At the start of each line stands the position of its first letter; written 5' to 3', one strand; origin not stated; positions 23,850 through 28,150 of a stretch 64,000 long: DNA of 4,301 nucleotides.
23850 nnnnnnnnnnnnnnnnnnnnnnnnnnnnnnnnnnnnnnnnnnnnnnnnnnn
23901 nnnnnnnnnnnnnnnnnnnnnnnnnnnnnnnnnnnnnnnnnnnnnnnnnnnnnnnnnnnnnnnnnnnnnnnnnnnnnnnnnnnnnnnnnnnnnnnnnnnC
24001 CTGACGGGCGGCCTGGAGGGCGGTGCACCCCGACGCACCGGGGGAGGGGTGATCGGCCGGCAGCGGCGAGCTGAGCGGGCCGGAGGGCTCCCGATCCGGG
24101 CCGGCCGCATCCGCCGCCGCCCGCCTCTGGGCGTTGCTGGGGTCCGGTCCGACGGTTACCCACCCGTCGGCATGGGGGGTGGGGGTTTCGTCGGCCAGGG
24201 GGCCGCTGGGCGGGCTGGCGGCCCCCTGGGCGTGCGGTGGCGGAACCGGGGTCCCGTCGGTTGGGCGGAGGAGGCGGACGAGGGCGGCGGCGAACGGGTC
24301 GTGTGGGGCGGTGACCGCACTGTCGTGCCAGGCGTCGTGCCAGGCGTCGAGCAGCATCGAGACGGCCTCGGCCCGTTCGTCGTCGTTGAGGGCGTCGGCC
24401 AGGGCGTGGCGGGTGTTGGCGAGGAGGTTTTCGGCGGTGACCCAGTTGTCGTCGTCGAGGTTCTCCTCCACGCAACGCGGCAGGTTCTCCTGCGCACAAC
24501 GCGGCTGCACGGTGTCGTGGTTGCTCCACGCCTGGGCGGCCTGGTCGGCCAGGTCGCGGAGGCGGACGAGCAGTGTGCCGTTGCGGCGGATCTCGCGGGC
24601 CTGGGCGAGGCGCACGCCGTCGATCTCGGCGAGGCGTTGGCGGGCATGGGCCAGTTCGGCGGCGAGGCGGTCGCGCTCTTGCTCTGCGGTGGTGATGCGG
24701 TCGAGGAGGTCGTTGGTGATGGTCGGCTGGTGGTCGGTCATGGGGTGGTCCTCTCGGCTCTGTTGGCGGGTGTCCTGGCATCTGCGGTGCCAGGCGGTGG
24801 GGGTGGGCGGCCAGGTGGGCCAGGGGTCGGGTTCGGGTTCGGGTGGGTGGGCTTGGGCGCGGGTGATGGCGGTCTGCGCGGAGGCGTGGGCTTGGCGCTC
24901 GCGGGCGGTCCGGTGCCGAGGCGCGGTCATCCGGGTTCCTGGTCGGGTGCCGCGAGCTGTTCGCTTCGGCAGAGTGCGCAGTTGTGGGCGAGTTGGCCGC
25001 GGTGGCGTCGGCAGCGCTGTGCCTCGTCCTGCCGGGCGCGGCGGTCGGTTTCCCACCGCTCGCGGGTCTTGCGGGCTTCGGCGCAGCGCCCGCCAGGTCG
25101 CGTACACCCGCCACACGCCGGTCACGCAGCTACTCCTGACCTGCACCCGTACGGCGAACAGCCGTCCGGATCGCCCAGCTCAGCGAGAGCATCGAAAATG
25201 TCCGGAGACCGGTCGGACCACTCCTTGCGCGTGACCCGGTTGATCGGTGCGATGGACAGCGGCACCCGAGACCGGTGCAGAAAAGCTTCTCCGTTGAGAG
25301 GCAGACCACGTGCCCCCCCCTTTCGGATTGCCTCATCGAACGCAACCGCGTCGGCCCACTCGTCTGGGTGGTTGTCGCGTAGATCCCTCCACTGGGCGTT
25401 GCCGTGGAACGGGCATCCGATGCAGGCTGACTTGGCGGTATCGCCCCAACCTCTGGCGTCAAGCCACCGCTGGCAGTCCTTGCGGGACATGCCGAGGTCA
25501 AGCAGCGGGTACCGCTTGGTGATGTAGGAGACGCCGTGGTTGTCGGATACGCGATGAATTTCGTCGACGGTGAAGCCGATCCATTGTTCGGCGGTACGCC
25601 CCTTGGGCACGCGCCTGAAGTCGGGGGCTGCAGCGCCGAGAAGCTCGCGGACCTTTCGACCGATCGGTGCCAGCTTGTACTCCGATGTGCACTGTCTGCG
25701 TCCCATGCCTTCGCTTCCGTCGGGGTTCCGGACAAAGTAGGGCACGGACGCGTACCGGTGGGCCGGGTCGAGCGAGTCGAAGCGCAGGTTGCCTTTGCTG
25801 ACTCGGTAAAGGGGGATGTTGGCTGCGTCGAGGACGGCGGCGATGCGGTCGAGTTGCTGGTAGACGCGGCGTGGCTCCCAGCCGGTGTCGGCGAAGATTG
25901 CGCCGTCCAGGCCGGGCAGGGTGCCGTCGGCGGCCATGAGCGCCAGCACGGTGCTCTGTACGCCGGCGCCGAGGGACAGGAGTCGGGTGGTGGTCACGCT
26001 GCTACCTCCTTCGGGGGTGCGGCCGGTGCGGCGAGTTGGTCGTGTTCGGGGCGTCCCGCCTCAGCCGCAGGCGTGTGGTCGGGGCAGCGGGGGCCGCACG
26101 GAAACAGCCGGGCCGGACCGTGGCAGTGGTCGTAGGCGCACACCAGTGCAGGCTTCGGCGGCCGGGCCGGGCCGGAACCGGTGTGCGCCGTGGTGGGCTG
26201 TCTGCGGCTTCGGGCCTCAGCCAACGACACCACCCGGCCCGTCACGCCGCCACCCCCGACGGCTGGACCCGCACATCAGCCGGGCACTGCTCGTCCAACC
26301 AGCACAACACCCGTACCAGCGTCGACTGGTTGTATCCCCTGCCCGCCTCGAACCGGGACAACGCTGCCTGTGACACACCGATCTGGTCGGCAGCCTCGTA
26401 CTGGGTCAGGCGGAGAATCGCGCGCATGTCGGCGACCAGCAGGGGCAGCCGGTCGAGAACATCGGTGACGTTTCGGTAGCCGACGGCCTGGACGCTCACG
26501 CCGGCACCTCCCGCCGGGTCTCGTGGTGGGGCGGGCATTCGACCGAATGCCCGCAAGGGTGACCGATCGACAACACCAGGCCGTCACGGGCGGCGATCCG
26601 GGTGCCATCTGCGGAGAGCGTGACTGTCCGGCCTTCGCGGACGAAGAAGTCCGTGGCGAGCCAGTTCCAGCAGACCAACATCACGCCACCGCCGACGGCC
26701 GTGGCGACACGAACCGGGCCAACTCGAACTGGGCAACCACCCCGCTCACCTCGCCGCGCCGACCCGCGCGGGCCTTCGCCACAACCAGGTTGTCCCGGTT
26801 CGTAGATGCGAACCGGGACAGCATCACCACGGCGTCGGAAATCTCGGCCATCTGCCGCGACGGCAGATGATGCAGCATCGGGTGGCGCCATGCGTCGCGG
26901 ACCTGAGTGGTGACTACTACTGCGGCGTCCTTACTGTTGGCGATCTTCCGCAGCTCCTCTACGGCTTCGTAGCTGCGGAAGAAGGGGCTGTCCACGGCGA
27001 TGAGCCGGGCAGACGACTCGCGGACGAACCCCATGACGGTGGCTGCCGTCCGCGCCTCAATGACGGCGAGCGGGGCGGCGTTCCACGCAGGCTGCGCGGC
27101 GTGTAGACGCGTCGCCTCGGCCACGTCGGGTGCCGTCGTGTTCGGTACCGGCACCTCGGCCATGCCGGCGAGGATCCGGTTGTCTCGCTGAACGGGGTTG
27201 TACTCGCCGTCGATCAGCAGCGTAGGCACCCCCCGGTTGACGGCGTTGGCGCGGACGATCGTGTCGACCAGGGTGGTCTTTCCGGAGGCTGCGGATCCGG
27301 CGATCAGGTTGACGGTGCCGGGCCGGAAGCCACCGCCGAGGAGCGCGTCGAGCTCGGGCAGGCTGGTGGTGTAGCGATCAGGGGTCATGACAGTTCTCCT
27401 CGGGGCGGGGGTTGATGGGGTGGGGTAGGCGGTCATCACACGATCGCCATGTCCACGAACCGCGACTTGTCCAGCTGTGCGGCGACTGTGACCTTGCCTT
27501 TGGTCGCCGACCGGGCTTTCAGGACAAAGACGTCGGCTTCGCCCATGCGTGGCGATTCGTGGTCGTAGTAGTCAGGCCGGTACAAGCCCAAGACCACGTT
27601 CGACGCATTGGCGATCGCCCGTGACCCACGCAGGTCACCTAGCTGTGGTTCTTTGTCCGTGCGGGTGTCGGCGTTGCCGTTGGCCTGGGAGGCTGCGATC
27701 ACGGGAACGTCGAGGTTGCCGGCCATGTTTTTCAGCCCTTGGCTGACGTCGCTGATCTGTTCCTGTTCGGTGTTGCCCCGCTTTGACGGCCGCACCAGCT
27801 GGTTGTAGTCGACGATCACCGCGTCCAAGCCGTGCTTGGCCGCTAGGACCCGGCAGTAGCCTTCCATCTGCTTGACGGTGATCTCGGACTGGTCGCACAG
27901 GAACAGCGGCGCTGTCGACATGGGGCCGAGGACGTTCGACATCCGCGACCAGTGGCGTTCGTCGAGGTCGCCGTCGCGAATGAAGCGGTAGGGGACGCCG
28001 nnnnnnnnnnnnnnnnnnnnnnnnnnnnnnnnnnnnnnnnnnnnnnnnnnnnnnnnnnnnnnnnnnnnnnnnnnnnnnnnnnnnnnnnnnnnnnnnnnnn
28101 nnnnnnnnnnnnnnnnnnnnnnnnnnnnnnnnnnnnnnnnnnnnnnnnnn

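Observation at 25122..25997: PP-loop (PAPS-reductase-like) enzyme plus a distal TGT/DpdA-like gene: possible 7-deazaguanine-type DNA modification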

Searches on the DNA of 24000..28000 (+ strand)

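Call 6: search_dna_similar(query=window:24000-28000:+, collection=phages, mode=near, max_rows=20)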
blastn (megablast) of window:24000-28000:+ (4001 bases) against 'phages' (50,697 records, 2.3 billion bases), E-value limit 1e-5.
No match.
